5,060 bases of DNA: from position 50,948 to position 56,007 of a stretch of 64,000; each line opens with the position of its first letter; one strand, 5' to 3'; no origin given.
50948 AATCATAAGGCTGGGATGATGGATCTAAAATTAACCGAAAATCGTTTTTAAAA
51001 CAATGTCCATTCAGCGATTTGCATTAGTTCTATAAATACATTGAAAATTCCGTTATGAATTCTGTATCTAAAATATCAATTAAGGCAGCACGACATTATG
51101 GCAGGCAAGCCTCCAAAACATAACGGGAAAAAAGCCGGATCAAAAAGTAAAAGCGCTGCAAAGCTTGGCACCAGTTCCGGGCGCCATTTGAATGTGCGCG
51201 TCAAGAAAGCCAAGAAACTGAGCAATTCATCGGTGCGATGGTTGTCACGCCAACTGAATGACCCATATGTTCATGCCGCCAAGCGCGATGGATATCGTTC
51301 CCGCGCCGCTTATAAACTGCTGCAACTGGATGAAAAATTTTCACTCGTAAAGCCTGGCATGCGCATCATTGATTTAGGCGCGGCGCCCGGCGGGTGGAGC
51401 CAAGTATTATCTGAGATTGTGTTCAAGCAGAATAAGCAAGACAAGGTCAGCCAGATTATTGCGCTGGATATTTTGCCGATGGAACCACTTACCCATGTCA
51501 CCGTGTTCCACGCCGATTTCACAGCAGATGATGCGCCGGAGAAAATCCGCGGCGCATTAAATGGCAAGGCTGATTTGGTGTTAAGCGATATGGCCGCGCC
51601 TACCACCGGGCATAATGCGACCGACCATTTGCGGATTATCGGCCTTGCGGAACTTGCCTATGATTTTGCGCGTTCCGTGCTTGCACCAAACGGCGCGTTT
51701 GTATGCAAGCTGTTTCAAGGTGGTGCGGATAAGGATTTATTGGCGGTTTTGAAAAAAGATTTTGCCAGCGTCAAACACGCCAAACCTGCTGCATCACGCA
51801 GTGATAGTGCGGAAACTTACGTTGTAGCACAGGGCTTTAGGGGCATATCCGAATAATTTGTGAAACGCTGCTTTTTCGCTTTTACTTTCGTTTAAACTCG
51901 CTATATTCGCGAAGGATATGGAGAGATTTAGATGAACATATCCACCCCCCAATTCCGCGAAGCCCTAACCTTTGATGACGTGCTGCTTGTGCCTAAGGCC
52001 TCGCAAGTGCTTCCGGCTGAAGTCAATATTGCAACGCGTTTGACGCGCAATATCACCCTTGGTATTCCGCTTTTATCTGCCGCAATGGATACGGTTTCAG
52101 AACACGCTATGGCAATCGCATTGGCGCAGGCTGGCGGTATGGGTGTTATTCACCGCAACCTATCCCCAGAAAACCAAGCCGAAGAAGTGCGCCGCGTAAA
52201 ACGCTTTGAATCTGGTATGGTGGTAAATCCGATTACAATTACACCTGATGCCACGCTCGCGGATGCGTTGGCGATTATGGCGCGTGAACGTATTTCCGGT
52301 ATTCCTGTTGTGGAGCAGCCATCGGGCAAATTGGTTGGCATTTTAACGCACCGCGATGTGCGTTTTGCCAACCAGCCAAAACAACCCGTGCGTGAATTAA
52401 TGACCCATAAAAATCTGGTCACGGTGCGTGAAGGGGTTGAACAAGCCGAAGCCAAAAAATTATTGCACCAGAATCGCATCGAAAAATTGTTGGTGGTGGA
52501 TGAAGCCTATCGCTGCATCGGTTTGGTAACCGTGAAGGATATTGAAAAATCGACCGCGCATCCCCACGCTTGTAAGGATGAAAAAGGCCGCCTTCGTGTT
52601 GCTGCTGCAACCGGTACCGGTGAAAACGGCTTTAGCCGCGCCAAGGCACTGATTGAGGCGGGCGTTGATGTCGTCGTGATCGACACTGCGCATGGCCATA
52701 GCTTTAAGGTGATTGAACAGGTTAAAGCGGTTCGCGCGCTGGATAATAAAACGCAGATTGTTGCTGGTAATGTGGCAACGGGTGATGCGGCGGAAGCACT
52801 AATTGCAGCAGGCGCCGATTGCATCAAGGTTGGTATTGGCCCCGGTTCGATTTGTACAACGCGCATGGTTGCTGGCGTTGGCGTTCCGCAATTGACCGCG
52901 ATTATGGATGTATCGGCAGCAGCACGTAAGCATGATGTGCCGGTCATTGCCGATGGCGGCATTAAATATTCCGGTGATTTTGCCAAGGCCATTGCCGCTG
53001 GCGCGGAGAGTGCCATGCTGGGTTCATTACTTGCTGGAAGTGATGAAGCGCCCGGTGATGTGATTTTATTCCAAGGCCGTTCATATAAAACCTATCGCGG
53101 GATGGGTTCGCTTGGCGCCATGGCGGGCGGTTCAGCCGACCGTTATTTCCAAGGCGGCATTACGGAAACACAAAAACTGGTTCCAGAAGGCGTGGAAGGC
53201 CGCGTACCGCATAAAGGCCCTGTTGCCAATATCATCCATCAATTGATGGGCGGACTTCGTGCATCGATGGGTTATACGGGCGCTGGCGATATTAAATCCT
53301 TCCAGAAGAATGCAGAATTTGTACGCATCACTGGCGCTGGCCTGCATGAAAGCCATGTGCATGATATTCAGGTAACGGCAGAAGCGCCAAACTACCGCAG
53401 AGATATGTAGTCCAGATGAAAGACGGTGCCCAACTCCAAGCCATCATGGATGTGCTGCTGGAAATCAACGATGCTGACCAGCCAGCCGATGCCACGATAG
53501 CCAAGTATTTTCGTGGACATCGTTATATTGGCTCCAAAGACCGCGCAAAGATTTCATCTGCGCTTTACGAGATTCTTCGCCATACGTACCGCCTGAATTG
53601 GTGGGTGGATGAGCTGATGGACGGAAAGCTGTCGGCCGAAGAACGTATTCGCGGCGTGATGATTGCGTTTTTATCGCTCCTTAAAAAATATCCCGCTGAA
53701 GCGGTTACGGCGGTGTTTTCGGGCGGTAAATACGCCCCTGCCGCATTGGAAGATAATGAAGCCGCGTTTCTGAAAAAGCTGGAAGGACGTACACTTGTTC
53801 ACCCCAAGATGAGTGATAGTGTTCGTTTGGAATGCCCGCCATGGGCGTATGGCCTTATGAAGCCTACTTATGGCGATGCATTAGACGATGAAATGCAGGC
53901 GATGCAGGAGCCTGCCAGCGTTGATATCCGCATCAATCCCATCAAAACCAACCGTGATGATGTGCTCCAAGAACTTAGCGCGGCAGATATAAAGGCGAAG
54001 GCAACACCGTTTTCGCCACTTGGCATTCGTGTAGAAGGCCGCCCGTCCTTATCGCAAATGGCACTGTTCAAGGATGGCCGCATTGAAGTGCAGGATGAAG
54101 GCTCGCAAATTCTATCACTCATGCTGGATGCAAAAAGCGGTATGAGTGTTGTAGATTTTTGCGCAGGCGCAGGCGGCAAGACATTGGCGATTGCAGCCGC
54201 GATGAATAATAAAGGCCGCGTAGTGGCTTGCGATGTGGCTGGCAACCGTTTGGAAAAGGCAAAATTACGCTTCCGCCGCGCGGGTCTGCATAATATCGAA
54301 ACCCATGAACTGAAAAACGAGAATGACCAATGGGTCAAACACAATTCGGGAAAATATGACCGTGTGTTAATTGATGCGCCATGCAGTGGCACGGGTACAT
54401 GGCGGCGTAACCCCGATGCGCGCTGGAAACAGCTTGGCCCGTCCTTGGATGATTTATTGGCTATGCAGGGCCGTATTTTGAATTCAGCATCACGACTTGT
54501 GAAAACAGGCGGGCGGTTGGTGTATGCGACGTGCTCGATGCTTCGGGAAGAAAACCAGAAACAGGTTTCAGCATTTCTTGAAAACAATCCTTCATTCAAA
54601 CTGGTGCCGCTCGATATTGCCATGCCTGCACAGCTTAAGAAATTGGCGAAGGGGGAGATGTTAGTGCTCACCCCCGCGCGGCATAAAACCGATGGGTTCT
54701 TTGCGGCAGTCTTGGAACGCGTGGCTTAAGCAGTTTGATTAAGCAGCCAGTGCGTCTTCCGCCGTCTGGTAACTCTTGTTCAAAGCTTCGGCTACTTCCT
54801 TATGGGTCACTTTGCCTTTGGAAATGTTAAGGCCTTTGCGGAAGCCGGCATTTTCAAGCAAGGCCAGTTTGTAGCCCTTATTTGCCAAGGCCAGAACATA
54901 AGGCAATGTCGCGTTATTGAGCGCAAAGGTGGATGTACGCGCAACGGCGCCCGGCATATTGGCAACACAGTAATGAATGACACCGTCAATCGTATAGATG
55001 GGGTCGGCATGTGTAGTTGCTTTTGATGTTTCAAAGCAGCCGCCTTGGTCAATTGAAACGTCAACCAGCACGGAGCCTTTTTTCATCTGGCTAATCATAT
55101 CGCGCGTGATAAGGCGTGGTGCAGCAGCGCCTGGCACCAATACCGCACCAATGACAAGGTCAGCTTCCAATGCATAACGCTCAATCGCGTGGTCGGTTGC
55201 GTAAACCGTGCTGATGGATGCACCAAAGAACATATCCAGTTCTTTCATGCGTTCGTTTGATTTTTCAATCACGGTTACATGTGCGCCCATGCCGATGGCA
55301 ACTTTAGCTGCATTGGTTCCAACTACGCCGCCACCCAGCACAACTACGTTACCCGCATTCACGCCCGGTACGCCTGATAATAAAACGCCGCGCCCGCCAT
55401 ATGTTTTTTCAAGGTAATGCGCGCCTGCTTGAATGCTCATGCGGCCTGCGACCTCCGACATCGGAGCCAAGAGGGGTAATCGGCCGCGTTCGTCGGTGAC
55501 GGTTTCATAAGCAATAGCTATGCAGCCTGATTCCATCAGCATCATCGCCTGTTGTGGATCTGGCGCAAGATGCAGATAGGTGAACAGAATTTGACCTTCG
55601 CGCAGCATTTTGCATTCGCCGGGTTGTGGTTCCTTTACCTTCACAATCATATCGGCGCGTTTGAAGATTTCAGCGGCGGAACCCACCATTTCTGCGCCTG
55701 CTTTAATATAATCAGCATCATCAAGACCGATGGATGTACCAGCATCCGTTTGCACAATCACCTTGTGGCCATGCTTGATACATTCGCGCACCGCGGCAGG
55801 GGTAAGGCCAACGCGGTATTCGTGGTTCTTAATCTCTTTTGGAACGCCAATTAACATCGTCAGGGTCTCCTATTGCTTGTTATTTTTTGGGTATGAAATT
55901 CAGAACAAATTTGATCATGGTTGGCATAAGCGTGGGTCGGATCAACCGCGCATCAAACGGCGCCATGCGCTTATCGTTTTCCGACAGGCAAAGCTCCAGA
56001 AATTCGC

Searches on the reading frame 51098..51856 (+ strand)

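Call 46: search_protein_families(library=pfam, proteins=[window:51098-51856:+])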
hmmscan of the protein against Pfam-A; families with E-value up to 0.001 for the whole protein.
window:51098-51856:+ (252 aa): 1 family
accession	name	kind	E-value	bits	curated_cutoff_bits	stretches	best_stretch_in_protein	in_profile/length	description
PF01728.25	FtsJ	-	9.6e-55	185.7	24.1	1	66-247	1-181/181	FtsJ-like methyltransferase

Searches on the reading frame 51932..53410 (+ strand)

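Call 46: search_protein_families(library=pfam, proteins=[window:51932-53410:+])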
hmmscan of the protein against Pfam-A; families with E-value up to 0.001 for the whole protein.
window:51932-53410:+ (492 aa): 5 families
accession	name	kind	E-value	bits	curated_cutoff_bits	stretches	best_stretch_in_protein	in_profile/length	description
PF00478.31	IMPDH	-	3.2e-159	529.9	25.6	1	11-477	1-345/345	IMP dehydrogenase / GMP reductase domain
PF00571.33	CBS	-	3.9e-23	82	24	2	96-145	5-53/57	CBS domain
PF03060.21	NMO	-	1.8e-09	37.9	28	1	242-376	103-234/331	Nitronate monooxygenase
PF01070.24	FMN_dh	-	0.00013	21.6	24.9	1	264-365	210-303/350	FMN-dependent dehydrogenase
PF00977.27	His_biosynth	-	0.0002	21.3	23.6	1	218-367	69-222/228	Histidine biosynthesis protein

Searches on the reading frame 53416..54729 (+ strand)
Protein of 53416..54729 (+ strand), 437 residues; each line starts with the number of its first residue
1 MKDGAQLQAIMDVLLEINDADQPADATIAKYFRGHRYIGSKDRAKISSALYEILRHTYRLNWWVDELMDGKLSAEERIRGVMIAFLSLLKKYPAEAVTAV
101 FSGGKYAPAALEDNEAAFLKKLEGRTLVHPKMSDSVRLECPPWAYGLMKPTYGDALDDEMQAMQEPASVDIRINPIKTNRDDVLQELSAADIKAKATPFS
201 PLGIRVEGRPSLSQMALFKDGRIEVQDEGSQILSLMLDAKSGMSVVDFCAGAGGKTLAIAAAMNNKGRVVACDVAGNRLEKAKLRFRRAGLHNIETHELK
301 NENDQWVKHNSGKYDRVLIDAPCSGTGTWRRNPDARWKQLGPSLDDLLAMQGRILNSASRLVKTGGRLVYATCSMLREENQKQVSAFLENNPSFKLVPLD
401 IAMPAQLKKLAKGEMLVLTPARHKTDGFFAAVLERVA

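Call 46: search_protein_families(library=pfam, proteins=[window:53416-54729:+])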
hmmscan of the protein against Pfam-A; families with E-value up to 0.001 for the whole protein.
window:53416-54729:+ (437 aa): 12 families
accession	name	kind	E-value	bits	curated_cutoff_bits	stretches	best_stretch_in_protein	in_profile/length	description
PF01189.24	Methyltr_RsmB-F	-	2.6e-48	164.8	27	1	236-433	3-198/199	16S rRNA methyltransferase RsmB/F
PF22458.1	RsmF-B_ferredox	-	3.4e-12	46.8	27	1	141-209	2-70/74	Methyltr_RsmF/B-like, ferredoxin-like domain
PF13847.12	Methyltransf_31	-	5.6e-10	39.5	27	1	240-385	2-123/145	Methyltransferase domain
PF01209.24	Ubie_methyltran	-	8.1e-08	32.3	20.1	1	238-296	44-102/233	ubiE/COQ5 methyltransferase family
PF17125.10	Methyltr_RsmF_N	-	1.5e-06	29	34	1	148-227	9-85/86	N-terminal domain of 16S rRNA methyltransferase RsmF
PF01728.25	FtsJ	-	4.6e-06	27.1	24.1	1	240-384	20-148/181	FtsJ-like methyltransferase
PF13649.12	Methyltransf_25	-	4.8e-06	27.6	27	1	245-319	1-70/97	Methyltransferase domain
PF05175.20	MTS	-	2.5e-05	24.4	23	1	227-322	17-107/170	Methyltransferase small domain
PF01596.23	Methyltransf_3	-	7e-05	22.7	22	1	223-321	26-128/204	O-methyltransferase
PF10672.15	Methyltrans_SAM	-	0.00012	21.9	27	1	247-402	129-279/286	S-adenosylmethionine-dependent methyltransferase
PF08242.18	Methyltransf_12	-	0.00018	22.6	30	1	250-318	5-70/98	Methyltransferase domain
PF08704.16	GCD14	-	0.00083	19.5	26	0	233-322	32-122/247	tRNA methyltransferase complex GCD14 subunit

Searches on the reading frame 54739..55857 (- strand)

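Call 46: search_protein_families(library=pfam, proteins=[window:54739-55857:-])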
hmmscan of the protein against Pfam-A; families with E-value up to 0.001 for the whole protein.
window:54739-55857:- (372 aa): 9 families
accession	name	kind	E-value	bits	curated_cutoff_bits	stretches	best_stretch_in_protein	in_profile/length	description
PF01262.27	AlaDh_PNT_C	-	1.4e-85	286.5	23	1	141-353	1-214/214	Alanine dehydrogenase/PNT, C-terminal domain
PF05222.21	AlaDh_PNT_N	-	2.6e-50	170.6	30.4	1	4-137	1-136/136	Alanine dehydrogenase/PNT, N-terminal domain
PF07992.20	Pyr_redox_2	-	2.7e-06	27.5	26.1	1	169-215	143-189/291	Pyridine nucleotide-disulphide oxidoreductase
PF02826.25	2-Hacid_dh_C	-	5e-06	26.4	25.1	1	168-268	36-127/178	D-isomer specific 2-hydroxyacid dehydrogenase, NAD binding domain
PF00070.33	Pyr_redox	-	8.3e-06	26.7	22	1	170-209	1-40/82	Pyridine nucleotide-disulphide oxidoreductase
PF01488.26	Shikimate_DH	-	5.3e-05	23.8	24.3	1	166-269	10-113/138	Shikimate / quinate 5-dehydrogenase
PF13241.12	NAD_binding_7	-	0.00017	22.6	22.1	1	170-239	9-69/104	Putative NAD(P)-binding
PF03446.21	NAD_binding_2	-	0.0007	20.1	21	0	171-268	2-93/161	NAD binding domain of 6-phosphogluconate dehydrogenase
PF03807.23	F420_oxidored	-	0.00088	20.3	21.6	0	171-268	2-92/94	NADP oxidoreductase coenzyme F420-dependent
